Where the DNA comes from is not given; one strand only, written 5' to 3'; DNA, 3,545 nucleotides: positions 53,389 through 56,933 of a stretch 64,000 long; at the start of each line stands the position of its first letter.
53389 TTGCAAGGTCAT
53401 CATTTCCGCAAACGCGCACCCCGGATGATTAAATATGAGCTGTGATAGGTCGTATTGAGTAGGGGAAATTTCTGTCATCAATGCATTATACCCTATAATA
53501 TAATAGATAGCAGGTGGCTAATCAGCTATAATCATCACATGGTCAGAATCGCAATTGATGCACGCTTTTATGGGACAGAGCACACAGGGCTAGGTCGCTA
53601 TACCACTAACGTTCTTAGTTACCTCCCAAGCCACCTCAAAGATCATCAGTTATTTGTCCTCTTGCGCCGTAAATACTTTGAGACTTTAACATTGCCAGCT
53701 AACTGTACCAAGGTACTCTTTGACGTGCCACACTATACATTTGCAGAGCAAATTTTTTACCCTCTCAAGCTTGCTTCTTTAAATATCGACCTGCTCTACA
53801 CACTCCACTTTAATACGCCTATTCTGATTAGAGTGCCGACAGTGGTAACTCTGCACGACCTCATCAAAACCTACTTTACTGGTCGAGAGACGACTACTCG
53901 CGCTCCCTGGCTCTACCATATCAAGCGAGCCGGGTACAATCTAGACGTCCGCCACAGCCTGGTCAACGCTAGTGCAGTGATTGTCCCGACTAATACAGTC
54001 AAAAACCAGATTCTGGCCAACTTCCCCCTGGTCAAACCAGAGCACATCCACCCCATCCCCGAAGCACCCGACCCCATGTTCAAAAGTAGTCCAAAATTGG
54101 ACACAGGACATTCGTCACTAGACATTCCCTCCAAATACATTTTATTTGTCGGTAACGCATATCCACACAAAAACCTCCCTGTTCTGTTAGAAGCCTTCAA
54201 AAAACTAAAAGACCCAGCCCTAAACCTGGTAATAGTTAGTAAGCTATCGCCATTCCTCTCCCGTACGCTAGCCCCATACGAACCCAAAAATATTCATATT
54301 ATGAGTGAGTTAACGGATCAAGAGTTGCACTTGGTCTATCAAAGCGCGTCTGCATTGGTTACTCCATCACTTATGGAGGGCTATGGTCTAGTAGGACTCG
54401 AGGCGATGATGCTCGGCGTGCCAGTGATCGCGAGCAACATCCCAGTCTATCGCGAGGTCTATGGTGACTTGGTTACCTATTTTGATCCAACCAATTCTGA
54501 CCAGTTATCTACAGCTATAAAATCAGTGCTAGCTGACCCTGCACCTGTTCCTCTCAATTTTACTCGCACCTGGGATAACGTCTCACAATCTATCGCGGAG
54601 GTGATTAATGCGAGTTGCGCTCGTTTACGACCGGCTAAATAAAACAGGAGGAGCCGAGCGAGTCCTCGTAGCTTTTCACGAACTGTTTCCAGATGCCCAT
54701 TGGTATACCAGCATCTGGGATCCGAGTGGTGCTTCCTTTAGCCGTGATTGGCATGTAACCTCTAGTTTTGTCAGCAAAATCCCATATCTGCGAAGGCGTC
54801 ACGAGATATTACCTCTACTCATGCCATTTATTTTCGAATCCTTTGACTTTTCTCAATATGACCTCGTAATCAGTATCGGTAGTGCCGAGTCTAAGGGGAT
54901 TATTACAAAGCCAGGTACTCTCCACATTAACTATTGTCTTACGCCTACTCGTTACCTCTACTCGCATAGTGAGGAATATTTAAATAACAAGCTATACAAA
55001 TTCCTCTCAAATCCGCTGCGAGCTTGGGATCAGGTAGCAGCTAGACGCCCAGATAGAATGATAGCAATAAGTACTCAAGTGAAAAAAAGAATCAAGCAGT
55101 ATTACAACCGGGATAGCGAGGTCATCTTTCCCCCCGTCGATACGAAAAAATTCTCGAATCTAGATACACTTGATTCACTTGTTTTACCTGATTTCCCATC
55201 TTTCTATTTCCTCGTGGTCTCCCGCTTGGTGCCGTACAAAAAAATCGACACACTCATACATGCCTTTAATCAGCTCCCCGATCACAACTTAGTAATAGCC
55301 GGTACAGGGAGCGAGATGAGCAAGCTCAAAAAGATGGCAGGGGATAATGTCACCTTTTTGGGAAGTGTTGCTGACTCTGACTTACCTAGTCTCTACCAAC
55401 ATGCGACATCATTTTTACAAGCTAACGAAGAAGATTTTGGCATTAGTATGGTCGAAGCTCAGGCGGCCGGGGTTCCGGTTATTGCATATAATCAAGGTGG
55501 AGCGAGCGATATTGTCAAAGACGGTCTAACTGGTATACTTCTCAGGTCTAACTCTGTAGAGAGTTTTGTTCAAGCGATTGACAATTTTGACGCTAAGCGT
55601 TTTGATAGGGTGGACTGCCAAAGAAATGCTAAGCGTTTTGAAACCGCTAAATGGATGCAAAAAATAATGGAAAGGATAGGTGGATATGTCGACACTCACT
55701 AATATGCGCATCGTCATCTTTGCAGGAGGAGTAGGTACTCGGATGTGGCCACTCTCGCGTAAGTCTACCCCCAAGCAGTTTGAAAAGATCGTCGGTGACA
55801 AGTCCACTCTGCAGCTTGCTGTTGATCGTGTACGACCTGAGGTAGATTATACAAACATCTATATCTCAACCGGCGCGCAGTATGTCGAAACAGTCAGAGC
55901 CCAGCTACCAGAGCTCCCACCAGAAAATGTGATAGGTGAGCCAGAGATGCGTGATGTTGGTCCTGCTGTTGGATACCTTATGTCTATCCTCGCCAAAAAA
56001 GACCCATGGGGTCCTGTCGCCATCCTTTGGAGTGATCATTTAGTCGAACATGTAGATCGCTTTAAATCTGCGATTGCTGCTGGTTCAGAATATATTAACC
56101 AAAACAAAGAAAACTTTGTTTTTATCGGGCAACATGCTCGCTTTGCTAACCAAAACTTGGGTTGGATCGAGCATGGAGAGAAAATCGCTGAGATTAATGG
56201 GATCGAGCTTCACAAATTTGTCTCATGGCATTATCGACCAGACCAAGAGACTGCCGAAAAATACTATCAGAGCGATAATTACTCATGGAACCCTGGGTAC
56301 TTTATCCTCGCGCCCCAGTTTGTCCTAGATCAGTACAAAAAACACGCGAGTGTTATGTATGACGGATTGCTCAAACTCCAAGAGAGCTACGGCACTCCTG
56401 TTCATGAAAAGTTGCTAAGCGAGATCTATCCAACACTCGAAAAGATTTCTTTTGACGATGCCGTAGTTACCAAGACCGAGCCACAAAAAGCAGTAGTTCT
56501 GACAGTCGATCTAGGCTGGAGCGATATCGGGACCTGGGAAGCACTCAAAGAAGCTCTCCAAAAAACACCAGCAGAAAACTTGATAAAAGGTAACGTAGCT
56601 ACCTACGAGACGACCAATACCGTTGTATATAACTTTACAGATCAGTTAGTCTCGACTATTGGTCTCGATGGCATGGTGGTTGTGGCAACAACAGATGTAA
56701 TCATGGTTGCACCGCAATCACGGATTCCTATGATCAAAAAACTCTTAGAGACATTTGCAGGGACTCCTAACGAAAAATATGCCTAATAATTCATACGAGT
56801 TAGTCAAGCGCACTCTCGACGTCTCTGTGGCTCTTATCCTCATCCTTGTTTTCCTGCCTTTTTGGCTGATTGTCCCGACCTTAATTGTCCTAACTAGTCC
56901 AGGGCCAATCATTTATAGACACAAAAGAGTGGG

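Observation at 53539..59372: Second sub-cluster with the priming phosphoglycosyl transferase and a DUF4012-like protein at the distal end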

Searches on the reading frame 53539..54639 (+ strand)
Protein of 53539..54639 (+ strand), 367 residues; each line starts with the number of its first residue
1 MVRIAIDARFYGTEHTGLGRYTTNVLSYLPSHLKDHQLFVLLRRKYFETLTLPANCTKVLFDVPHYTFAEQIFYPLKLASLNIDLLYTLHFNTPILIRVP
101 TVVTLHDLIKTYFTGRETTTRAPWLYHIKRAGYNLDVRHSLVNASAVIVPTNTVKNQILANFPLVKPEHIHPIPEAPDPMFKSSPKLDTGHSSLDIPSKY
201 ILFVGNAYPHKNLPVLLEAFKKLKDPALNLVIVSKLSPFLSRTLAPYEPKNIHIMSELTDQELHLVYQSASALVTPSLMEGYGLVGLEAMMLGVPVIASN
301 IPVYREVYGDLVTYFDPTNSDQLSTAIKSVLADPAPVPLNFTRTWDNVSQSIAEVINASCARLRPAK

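Call 3: search_protein_families(library=pfam, proteins=[window:53539-54639:+], max_evalue=0.01)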
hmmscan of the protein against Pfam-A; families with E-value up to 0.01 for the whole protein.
window:53539-54639:+ (367 aa): 5 families
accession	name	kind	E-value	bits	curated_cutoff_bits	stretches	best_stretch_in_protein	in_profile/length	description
PF00534.26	Glycos_transf_1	-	5.9e-28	98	26.4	1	198-334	15-159/172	Glycosyl transferases group 1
PF13692.12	Glyco_trans_1_4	-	1.3e-21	77.8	27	1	199-333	2-142/142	Glycosyl transferases group 1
PF20706.3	GT4-conflict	-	4.7e-08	32.9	26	1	261-300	273-312/385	Family 4 Glycosyltransferase in conflict systems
PF13439.12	Glyco_transf_4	-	1.8e-07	31.8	28.5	1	17-175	3-164/170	Glycosyltransferase Family 4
PF13579.12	Glyco_trans_4_4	-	0.00029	21.7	29.7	1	97-174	93-156/158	Glycosyl transferase 4-like domain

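Call 6: search_protein_families(library=ncbifam, proteins=[window:53539-54639:+], max_evalue=0.01)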
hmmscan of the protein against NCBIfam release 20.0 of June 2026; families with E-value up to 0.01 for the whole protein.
window:53539-54639:+ (367 aa): 25 families
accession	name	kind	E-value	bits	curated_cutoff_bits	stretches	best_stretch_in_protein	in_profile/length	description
TIGR04047.1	MSMEG_0565_glyc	hypoth_equivalog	1.3e-17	63.9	259.85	1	198-335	193-343/373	MSMEG_0565 family glycosyltransferase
TIGR02149.1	glgA_Coryne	subfamily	3.6e-16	59.3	302.4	1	96-335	104-357/391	glycogen synthase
NF053787.1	GlcN_PG_synth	equivalog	5.2e-12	45.3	480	1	198-333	197-326/361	N-acetylglucosaminyl phosphatidylglycerol synthase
TIGR04157.1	glyco_rSAM_CFB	subfamily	1.5e-11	43.9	400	1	198-307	227-338/406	TIGR04157 family glycosyltransferase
NF012028.0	PRK15484.1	subfamily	3.3e-10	39.6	618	1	100-335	100-346/380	lipopolysaccharide N-acetylglucosaminyltransferase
TIGR03449.1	mycothiol_MshA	equivalog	2.7e-08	33.2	462.5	1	144-301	165-335/406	D-inositol-3-phosphate glycosyltransferase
TIGR04348.1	TIGR04348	equivalog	1.1e-07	31.2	300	1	253-334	196-278/310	selenoneine biosynthesis selenosugar synthase SenB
NF049987.1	DaglGlyslTfaseDgs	equivalog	1.6e-07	30.6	500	1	246-333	208-295/332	processive diacylglycerol alpha-glucosyltransferase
TIGR02095.1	glgA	subfamily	2.3e-07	29.9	328.45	1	201-299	297-398/477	glycogen/starch synthase, ADP-glucose type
TIGR03999.1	thiol_BshA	equivalog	3.2e-07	29.6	273.7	1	137-315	138-318/375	N-acetyl-alpha-D-glucosaminyl L-malate synthase BshA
NF047684.1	TeichurnBiosyTuaC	equivalog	3.3e-07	29.6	550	1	194-351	213-372/391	teichuronic acid biosynthesis protein TuaC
NF053513.1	Gtran_IagA_BgsA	equivalog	5.1e-07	29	460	1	246-335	212-301/333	LTA glycolipid anchor biosynthesis glycosyltransferase, IagA/BgsA family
NF038295.1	EPS_HpsP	equivalog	1.3e-06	27.7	550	1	141-334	152-353/388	hormogonium polysaccharide biosynthesis glycosyltransferase HpsP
NF041876.1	EPS_EpsE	equivalog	1.4e-06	27.9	400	1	252-335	278-363/389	exopolysaccharide biosynthesis GT4 family glycosyltransferase EpsE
NF038229.1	Glyco4_Geo_Pelo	equivalog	6.6e-06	25.4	400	1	135-312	101-280/338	GPMC system family 4 glycosyltransferase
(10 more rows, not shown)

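Call 98: search_solved_structures(query=window:53539-54639:+, max_evalue=0.00001)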
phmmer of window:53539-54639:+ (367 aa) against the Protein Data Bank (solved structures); distinct sequences matched with E-value up to 0.00001: 8.
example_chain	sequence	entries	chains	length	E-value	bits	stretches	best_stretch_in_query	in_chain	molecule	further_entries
2f9f_A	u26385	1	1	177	1.8e-10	43.8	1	199-334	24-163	first mannosyl transferase (wbaZ-1)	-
7qsg_A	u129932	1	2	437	2.3e-10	43.5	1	147-354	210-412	D-inositol 3-phosphate glycosyltransferase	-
6tvp_A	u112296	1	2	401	1.3e-07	34.5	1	119-334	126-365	Alpha-maltose-1-phosphate synthase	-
6kih_A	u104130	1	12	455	1.4e-07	34.3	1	254-335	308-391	Tll1590 protein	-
3c4q_A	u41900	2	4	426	7.2e-07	32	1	165-301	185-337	Predicted glycosyltransferases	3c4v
3c48_A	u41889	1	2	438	7.6e-07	31.9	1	165-301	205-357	Predicted glycosyltransferases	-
9m88_C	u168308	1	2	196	4.3e-06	29.4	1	209-308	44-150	Glycogen synthase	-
2bfw_A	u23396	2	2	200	4.5e-06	29.3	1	209-308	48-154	GLGA GLYCOGEN SYNTHASE | PGS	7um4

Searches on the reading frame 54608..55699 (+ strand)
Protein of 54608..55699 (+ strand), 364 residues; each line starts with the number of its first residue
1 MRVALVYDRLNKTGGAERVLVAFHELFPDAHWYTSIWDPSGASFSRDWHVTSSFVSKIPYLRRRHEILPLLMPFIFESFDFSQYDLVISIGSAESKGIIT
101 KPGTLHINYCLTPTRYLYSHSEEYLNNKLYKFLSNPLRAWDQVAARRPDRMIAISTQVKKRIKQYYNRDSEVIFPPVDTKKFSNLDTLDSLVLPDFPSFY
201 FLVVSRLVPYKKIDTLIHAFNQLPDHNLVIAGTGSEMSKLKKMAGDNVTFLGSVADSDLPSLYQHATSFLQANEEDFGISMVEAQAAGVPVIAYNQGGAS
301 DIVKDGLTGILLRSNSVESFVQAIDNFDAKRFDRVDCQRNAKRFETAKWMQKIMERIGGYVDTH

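Call 3: search_protein_families(library=pfam, proteins=[window:54608-55699:+], max_evalue=0.01)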
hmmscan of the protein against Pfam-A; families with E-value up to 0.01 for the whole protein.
window:54608-55699:+ (364 aa): 5 families
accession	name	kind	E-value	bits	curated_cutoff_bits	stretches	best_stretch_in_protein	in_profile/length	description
PF00534.26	Glycos_transf_1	-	2.1e-33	115.7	26.4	1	199-343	16-171/172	Glycosyl transferases group 1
PF13692.12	Glyco_trans_1_4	-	7.7e-26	91.5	27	1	200-325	3-137/142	Glycosyl transferases group 1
PF13439.12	Glyco_transf_4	-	7.4e-07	29.8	28.5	1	14-180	2-169/170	Glycosyltransferase Family 4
PF13524.12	Glyco_trans_1_2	-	5.6e-06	26.8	25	1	216-344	5-128/144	Glycosyl transferase-like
PF20706.3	GT4-conflict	-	0.0017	17.8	26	1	271-314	288-331/385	Family 4 Glycosyltransferase in conflict systems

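Call 6: search_protein_families(library=ncbifam, proteins=[window:54608-55699:+], max_evalue=0.01)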
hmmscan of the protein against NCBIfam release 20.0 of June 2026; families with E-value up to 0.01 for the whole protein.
window:54608-55699:+ (364 aa): 36 families (the best 25 are shown)
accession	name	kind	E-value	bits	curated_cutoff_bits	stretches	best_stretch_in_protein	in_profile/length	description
TIGR04047.1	MSMEG_0565_glyc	hypoth_equivalog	2.3e-17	63.2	259.85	1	130-352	121-363/373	MSMEG_0565 family glycosyltransferase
NF041876.1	EPS_EpsE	equivalog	6.4e-16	58.6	400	1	155-342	173-373/389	exopolysaccharide biosynthesis GT4 family glycosyltransferase EpsE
TIGR03449.1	mycothiol_MshA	equivalog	8.7e-16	57.8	462.5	1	147-344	164-383/406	D-inositol-3-phosphate glycosyltransferase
TIGR03999.1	thiol_BshA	equivalog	1.5e-15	57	273.7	1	147-351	144-364/375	N-acetyl-alpha-D-glucosaminyl L-malate synthase BshA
TIGR03088.1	stp2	hypoth_equivalog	6e-15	55.2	409.05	1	170-346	162-354/374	TIGR03088 family PEP-CTERM/XrtA system glycosyltransferase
NF047684.1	TeichurnBiosyTuaC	equivalog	8.7e-13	47.9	550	1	143-335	160-359/391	teichuronic acid biosynthesis protein TuaC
NF053787.1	GlcN_PG_synth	equivalog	5e-12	45.3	480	1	144-353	140-349/361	N-acetylglucosaminyl phosphatidylglycerol synthase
TIGR02149.1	glgA_Coryne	subfamily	8.7e-12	44.8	302.4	1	141-322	138-336/391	glycogen synthase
TIGR02472.1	sucr_P_syn_N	equivalog_domain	1.2e-11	44.1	576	1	161-326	202-402/439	sucrose-phosphate synthase, putative, glycosyltransferase domain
TIGR02918.1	TIGR02918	equivalog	1.5e-11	43.7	574.6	1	149-332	272-461/500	accessory Sec system glycosyltransferase GtfA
NF047880.1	glyco_SdgA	exception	1.5e-11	43.5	800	1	152-347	272-477/488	serine-aspartate repeat adhesin O-glycosyltransferase SdgA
TIGR04157.1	glyco_rSAM_CFB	subfamily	3.9e-11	42.6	400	1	201-314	230-350/406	TIGR04157 family glycosyltransferase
NF047881.1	glyco_SdgB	exception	1.5e-10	40.4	800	1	152-324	278-456/496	serine-aspartate repeat adhesin O-glycosyltransferase SdgB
NF007396.0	PRK09922.1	equivalog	1.6e-10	40.4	385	1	149-355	137-353/361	lipopolysaccharide 1,6-galactosyltransferase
NF049988.1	MGlcDAGSynMgs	equivalog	4e-09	36.3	400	1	199-316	214-341/398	alpha-monoglucosyldiacylglycerol synthase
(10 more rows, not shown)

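Call 99: search_solved_structures(query=window:54608-55699:+, max_evalue=0.00001)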
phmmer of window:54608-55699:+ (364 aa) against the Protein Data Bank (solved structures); distinct sequences matched with E-value up to 0.00001: 27.
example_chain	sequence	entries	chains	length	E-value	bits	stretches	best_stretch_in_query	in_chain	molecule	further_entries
2f9f_A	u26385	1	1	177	1.5e-20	76.6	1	200-344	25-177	first mannosyl transferase (wbaZ-1)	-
5e9t_A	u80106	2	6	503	3.7e-11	45.8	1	147-320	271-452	Glycosyltransferase Gtf1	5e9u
3oka_A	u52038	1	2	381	5.6e-10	41.9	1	203-354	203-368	GDP-mannose-dependent alpha-(1-6)-phosphatidylinositol monomannoside mannosyltransferase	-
3okc_A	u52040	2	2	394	6.1e-10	41.8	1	203-354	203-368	GDP-mannose-dependent alpha-(1-6)-phosphatidylinositol monomannoside mannosyltransferase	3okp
9v0l_A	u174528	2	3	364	6.7e-09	38.3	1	275-349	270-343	tetrahydrobiopterin glucosyltransferases | tetrahydrobiopterin glucosyltransferase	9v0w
4pqg_A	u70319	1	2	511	2.4e-08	36.5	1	172-318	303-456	Glycosyltransferase Gtf1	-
6n1x_A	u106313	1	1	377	3.5e-08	36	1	201-315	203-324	Glycosyltransferase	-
6d9t_A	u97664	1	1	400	4.1e-08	35.8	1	201-315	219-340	Glycosyl transferase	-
6kih_A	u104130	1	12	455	1.1e-07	34.3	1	148-326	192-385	Tll1590 protein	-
5zer_A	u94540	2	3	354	1.9e-07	33.6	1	204-352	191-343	UDP-glucose:tetrahydrobiopterin glucosyltransferase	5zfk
5ze7_B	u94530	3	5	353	1.9e-07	33.6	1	204-352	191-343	UDP-glucose:tetrahydrobiopterin glucosyltransferase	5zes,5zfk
5d00_A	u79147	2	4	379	3.9e-07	32.5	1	161-318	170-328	N-acetyl-alpha-D-glucosaminyl L-malate synthase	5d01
3c4q_A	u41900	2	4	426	5.4e-07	32.1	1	202-327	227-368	Predicted glycosyltransferases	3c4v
3c48_A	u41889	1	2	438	5.7e-07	32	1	202-327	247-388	Predicted glycosyltransferases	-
8x3q_C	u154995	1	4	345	6.7e-07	31.8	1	248-345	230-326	Glycosyl transferase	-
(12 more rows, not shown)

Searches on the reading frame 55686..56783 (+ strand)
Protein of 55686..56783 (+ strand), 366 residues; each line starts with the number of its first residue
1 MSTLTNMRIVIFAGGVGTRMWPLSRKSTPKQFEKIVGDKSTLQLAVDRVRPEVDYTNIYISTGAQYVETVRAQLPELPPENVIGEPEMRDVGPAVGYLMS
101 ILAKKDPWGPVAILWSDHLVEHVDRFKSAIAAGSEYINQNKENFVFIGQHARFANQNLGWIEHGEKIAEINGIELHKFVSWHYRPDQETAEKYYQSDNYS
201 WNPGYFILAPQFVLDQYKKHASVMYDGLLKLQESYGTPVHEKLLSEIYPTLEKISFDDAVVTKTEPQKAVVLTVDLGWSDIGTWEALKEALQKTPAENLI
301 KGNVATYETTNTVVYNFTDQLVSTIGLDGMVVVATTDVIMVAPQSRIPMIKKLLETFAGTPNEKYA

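Call 3: search_protein_families(library=pfam, proteins=[window:55686-56783:+], max_evalue=0.01)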
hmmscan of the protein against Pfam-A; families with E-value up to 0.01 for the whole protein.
window:55686-56783:+ (366 aa): 3 families
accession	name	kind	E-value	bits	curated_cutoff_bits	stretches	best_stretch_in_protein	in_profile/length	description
PF00483.29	NTP_transferase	-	1.2e-23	84.4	21.2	1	10-294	3-242/245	Nucleotidyl transferase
PF22640.1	ManC_GMP_beta-helix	-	2.8e-09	37.2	27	1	302-355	1-53/55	MannoseP isomerase/GMP-like beta-helix domain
PF12804.13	NTP_transf_3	-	0.00016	22.4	27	1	10-97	2-76/160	MobA-like NTP transferase domain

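Call 6: search_protein_families(library=ncbifam, proteins=[window:55686-56783:+], max_evalue=0.01)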
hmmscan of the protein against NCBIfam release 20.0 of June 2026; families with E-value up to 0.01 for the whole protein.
window:55686-56783:+ (366 aa): 5 families
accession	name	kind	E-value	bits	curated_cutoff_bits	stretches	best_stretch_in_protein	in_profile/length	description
TIGR01479.1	GMP_PMI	equivalog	7.7e-65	219.5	372.95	1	9-359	3-347/467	mannose-1-phosphate guanylyltransferase/mannose-6-phosphate isomerase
NF012004.0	PRK15460.1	equivalog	6.6e-44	150.4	859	1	7-357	6-355/478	mannose-1-phosphate guanyltransferase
TIGR03992.1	Arch_glmU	subfamily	8.6e-05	21.6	292.1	1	7-59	1-50/393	bifunctional sugar-1-phosphate nucleotidylyltransferase/acetyltransferase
NF041173.1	Sug_nt_acttase_Thmprot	equivalog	0.00041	19.4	600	0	7-104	1-96/405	bifunctional sugar-1-phosphate nucleotidylyltransferase/acetyltransferase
NF001183.0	PRK00155.1-3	subfamily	0.0016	17.8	166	1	10-74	5-65/237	D-ribitol-5-phosphate cytidylyltransferase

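Call 100: search_solved_structures(query=window:55686-56783:+, max_evalue=0.00001)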
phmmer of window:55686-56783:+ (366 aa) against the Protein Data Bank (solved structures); distinct sequences matched with E-value up to 0.00001: 3.
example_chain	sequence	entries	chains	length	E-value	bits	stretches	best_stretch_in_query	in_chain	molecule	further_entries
2x5s_A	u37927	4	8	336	4.8e-42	147.3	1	7-354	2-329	MANNOSE-1-PHOSPHATE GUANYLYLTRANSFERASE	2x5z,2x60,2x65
2cu2_A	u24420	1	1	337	2e-26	95.9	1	10-352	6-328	putative mannose-1-phosphate guanylyl transferase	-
2qh5_A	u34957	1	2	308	5.9e-21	77.9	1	7-301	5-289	Mannose-6-phosphate isomerase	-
